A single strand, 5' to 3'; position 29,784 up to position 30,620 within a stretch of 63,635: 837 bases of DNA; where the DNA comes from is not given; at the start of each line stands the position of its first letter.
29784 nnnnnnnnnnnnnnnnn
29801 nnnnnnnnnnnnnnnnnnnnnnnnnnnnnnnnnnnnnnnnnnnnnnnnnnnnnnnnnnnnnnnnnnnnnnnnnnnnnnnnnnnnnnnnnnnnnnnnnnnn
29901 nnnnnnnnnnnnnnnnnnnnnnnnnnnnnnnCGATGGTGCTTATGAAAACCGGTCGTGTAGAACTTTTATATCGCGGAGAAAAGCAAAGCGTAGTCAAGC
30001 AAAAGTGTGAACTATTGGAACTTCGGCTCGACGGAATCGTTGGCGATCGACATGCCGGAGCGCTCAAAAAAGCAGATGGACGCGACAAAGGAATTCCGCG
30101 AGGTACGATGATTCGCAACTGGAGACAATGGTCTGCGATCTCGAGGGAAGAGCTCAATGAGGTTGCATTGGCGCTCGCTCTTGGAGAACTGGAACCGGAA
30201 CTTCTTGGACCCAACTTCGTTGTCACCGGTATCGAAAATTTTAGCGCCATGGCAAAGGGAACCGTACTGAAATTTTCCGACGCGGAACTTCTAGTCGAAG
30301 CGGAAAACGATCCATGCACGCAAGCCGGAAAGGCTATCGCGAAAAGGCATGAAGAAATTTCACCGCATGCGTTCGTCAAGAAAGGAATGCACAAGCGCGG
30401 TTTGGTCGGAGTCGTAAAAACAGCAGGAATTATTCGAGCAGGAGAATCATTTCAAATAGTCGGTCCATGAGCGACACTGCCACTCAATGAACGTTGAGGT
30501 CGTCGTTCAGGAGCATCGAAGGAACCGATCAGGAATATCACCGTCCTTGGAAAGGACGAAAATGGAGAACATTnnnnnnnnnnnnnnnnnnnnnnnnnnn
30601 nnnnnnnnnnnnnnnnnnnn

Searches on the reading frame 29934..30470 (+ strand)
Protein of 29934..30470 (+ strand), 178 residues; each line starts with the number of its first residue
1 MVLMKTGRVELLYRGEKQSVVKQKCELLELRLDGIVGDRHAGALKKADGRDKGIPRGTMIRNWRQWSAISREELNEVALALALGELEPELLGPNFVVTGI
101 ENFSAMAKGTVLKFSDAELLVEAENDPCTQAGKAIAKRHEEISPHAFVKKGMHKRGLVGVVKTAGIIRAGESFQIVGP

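Call 3: search_protein_families(library=pfam, proteins=[window:29934-30470:+], max_evalue=0.01)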
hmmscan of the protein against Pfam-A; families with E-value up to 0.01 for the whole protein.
window:29934-30470:+ (178 aa): 1 family
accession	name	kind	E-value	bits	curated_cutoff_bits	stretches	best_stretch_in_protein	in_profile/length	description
PF03473.23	MOSC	-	1.9e-13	51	22.7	1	63-172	9-118/120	MOSC domain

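Call 29: find_homologous_proteins(query=window:29934-30470:+, max_evalue=0.00001)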
Query window:29934-30470:+ (178 aa): 57 proteins with E <= 0.00001 among 3384 candidates.
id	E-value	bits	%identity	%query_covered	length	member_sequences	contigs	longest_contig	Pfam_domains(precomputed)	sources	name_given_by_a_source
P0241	7.7e-102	356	94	98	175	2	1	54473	PF03473.24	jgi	jgi:MOSC domain-containing protein YiiM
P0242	2.9e-65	237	63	97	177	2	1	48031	PF03473.24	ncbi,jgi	jgi:hypothetical protein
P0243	3.0e-64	234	64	97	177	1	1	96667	PF03473.24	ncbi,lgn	-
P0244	4.6e-64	233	62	98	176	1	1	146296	PF03473.24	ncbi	-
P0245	1.3e-63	232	64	97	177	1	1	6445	PF03473.24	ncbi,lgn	-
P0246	3.6e-63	230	65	97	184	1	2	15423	PF03473.24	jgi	-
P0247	3.8e-62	227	61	98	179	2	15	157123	PF03473.24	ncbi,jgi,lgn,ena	-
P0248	6.5e-62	226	61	97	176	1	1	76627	PF03473.24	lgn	-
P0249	1.3e-60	222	60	98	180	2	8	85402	PF03473.24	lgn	-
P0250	3.6e-60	221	61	97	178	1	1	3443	PF03473.24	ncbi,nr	ncbi:MAG: MOSC domain-containing protein [Leptolyngbya sp.]|nr:MOSC domain-containing protein [Candi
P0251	2.0e-58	215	58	97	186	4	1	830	PF03473.24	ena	-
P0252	4.9e-58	214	56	98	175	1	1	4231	PF03473.24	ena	-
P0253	1.9e-55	205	58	97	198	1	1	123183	PF03473.24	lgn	-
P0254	6.4e-55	204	56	98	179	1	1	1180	PF03473.24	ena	-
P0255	9.2e-51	190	58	87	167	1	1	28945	PF03473.24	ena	-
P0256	4.4e-50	188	53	97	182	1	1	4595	PF03473.24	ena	-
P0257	2.8e-48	182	53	98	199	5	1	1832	PF03473.24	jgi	-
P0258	1.1e-43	167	49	96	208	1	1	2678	PF03473.24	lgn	-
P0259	2.3e-43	166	50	96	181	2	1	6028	PF03473.24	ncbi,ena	-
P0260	1.2e-41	160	49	95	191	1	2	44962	PF03473.24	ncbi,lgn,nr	ncbi:MAG: hypothetical protein K2W95_14955 [Candidatus Obscuribacterales bacterium]|nr:hypothetical 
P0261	2.5e-41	159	52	85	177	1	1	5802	PF03473.24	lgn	-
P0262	4.1e-41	159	47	96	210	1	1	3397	PF03473.24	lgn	-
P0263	1.6e-40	157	50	92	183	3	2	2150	PF03473.24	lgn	-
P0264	6.7e-40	155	48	95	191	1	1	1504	PF03473.24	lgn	-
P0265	1.3e-39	154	47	94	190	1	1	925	PF03473.24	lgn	-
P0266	1.5e-38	150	48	92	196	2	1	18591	PF03473.24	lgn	-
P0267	4.6e-38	149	47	92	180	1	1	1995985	PF03473.24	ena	-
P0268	9.3e-38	148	47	94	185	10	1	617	PF03473.24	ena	-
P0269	2.0e-37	147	49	94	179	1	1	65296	PF03473.24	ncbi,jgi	jgi:hypothetical protein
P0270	8.2e-37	145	46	97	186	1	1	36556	PF03473.24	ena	-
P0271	2.1e-36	143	45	95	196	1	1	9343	PF03473.24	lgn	-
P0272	3.8e-35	139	46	96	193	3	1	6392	PF03473.24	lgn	-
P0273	2.0e-34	137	45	92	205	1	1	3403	PF03473.24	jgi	jgi:MOSC domain-containing protein YiiM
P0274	4.8e-34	136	46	94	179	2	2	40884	PF03473.24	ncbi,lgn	-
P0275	2.2e-33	133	46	94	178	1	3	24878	PF03473.24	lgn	-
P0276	3.5e-33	133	48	84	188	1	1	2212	PF03473.24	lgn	-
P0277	5.2e-33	132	42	96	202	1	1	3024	PF03473.24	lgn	-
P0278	3.2e-32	130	44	95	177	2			PF03473.24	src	-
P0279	4.6e-31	126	43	90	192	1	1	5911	PF03473.24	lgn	-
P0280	6.6e-31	125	43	83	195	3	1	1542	PF03473.24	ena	-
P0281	3.2e-27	113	41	96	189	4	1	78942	PF03473.24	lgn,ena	-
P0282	5.7e-26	109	42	97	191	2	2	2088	PF03473.24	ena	-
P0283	8.3e-26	109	42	97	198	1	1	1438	PF03473.24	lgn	-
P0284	1.3e-25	108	41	96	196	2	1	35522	PF03473.24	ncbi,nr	ncbi:MAG: hypothetical protein O7F73_21390 [Gammaproteobacteria bacterium]|nr:hypothetical protein [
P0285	2.1e-25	108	43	87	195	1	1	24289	PF03473.24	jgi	-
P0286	3.5e-25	107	40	95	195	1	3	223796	PF03473.24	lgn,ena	-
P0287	8.8e-25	105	38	96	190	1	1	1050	PF03473.24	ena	-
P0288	9.0e-25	105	41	85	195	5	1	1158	PF03473.24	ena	-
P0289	1.0e-24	105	43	98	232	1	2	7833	PF03473.24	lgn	-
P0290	2.8e-24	104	39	98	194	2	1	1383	PF03473.24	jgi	jgi:hypothetical protein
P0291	7.5e-24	102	40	93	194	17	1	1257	PF03473.24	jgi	-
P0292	1.2e-23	102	43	94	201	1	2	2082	PF03473.24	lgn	-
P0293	8.0e-22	96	38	96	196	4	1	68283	PF03473.24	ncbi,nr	ncbi:MAG: hypothetical protein P8J74_00910 [Woeseiaceae bacterium]|nr:hypothetical protein [Woeseiac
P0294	3.4e-21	94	41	89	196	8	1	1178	PF03473.24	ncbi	-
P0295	1.9e-18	85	37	99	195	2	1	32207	PF03473.24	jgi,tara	tara:strand:+ start:176 stop:763 length:588 start_codon:yes stop_codon:yes gene_type:complete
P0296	3.3e-17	81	38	87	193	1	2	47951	PF03473.24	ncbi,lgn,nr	ncbi:MAG TPA: hypothetical protein PKH39_02080 [Woeseiaceae bacterium]|nr:hypothetical protein [Woes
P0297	7.8e-13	67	36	88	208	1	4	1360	PF03473.24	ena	-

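Call 32: find_encoding_contigs(protein=P0241, flank=10000, max_places=1)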
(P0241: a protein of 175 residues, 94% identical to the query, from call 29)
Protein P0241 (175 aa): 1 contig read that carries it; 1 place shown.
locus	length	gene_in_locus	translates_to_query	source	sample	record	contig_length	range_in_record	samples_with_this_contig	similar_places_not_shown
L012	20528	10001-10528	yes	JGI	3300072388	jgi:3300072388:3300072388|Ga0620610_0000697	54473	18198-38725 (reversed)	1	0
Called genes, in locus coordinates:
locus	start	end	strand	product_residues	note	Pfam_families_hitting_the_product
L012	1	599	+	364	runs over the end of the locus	PF01070:FMN_dh, PF01645:Glu_synthase (faint), PF03060:NMO (weak), PF00478:IMPDH (weak)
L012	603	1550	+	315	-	PF01497:Peripla_BP_2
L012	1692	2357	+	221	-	PF00702:Hydrolase, PF12710:HAD, PF13419:HAD_2, PF13242:Hydrolase_like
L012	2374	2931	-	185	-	PF02075:RuvC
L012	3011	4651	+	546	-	PF20154:LNT_N, PF00795:CN_hydrolase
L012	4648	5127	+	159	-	PF02643:DUF192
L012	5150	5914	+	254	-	PF00378:ECH_1, PF16113:ECH_2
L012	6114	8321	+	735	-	PF00069:Pkinase, PF07714:PK_Tyr_Ser-Thr, PF14531:Kinase-like (weak)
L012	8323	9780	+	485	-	PF00069:Pkinase, PF01636:APH (faint), PF07714:PK_Tyr_Ser-Thr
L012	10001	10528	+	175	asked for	PF03473:MOSC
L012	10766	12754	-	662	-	PF25060:ARM_TT21_2nd (faint), PF24575:TPR_Slam (faint), PF25062:ARM_TT21_N (faint), PF13414:TPR_11 (weak), PF13432:TPR_16 (weak), PF14559:TPR_19, PF13414:TPR_11 (weak), PF14559:TPR_19 (weak), +16 more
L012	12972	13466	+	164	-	-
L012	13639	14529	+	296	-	PF00892:EamA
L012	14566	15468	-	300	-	PF00561:Abhydrolase_1, PF12146:Hydrolase_4, PF12697:Abhydrolase_6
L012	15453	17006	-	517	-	PF00171:Aldedh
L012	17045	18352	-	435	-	PF00206:Lyase_1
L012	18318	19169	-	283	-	PF23169:HalD, PF22814:WelO5 (faint)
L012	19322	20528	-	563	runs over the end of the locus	PF00027:cNMP_binding, PF01946:Thi4 (faint), PF07992:Pyr_redox_2, PF12831:FAD_oxidored (faint), PF13450:NAD_binding_8 (faint), PF13738:Pyr_redox_3 (weak)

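Call 33: find_encoding_contigs(protein=P0243, flank=10000, max_places=1)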
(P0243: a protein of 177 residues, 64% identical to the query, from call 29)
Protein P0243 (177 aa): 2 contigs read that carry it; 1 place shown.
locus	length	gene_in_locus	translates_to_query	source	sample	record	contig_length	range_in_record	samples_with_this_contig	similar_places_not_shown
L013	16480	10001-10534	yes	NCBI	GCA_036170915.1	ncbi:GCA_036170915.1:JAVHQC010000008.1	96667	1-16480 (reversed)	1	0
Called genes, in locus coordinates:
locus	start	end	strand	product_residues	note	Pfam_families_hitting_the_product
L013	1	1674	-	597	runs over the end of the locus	PF00106:adh_short, PF08659:KR (weak), PF13561:adh_short_C2, PF00378:ECH_1, PF16113:ECH_2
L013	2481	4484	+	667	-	PF02129:Peptidase_S15, PF08530:PepX_C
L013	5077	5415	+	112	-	-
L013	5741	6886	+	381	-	PF01435:Peptidase_M48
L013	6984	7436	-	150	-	PF13404:HTH_AsnC-type, PF13412:HTH_24, PF01037:AsnC_trans_reg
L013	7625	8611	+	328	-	PF00892:EamA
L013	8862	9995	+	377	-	PF13379:NMT1_2, PF09084:NMT1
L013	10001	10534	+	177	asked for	PF03473:MOSC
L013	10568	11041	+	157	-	PF07080:DUF1348, PF12680:SnoaL_2 (weak)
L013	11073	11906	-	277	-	PF07610:DUF1573, PF22544:HYDIN_VesB_CFA65-like_Ig, PF00034:Cytochrom_C (weak), PF13442:Cytochrome_CBB3 (weak)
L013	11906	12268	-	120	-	-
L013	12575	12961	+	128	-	PF04134:DCC1-like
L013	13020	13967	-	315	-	-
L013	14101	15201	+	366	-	PF02729:OTCace_N, PF00185:OTCace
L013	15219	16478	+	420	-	?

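Call 57: search_solved_structures(query=window:29943-30470:+, max_evalue=0.01)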
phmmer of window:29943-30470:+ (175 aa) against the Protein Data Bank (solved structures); distinct sequences matched with E-value up to 0.01: 1.
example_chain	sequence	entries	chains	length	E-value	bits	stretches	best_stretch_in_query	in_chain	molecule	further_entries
1oru_A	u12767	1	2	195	2.7e-27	98.9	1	3-172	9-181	yuaD protein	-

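Call 63: find_encoding_contigs(protein=P0247, flank=6000, max_places=2)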
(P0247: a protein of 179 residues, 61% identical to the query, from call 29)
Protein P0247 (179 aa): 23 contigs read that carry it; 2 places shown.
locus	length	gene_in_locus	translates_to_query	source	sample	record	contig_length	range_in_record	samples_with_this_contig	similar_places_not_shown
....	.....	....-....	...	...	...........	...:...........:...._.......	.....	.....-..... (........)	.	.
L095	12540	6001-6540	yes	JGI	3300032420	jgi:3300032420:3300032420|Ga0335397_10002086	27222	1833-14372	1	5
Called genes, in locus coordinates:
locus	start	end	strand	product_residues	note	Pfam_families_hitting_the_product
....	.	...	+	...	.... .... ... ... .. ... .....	-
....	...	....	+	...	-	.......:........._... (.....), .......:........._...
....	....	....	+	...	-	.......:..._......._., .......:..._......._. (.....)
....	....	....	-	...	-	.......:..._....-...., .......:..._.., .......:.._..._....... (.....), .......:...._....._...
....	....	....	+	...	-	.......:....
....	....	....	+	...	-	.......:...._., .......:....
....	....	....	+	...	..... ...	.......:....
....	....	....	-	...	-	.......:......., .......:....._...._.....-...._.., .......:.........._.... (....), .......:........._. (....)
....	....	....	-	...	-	-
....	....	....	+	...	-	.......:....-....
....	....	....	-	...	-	-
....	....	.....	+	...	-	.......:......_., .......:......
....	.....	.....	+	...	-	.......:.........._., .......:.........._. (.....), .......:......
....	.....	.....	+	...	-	-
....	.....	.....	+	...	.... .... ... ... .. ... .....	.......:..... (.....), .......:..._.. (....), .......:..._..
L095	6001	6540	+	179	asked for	PF03473:MOSC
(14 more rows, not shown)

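Call 64: find_encoding_contigs(protein=P0242, flank=6000, max_places=1)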
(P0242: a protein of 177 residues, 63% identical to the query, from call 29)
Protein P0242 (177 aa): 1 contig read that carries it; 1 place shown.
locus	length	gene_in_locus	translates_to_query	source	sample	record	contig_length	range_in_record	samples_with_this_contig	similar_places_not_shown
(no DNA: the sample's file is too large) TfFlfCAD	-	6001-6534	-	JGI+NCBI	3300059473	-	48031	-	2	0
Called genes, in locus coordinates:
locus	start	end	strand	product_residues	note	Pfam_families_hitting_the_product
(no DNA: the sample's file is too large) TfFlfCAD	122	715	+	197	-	-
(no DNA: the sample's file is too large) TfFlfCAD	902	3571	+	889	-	PF08487:VIT, PF13757:VIT_2, PF00092:VWA, PF13768:VWA_3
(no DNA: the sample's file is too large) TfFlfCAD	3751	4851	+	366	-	-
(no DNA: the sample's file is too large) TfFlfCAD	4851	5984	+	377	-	PF00092:VWA (weak), PF13519:VWA_2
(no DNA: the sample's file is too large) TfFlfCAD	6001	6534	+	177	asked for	PF03473:MOSC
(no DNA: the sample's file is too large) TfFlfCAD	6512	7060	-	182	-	PF10604:Polyketide_cyc2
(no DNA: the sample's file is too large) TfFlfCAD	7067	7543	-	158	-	PF06445:GyrI-like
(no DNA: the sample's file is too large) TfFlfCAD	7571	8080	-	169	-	PF08327:AHSA1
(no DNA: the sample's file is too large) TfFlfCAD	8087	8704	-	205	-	PF00440:TetR_N, PF16925:TetR_C_13 (weak)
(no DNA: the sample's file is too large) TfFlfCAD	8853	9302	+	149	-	PF13412:HTH_24 (faint), PF22381:Staph_reg_Sar_Rot (weak), PF01047:MarR, PF12802:MarR_2, PF13463:HTH_27 (weak), PF22166:WHD_ArnR1 (weak)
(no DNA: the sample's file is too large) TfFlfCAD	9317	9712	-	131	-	PF00072:Response_reg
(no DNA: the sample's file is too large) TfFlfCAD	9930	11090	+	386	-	-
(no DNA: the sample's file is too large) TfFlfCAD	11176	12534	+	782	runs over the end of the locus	PF07690:MFS_1 (faint), PF01564:Spermine_synth, PF05175:MTS (weak)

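Call 83: search_protein_families(library=padloc, proteins=[window:29943-30470:+], max_evalue=0.001)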
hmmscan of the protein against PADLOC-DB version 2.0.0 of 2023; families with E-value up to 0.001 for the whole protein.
window:29943-30470:+ (175 aa): 0 families

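Call 84: search_protein_families(library=ncbifam, proteins=[window:29943-30470:+], max_evalue=0.001)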
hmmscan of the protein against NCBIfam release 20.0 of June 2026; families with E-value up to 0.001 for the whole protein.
window:29943-30470:+ (175 aa): 0 families
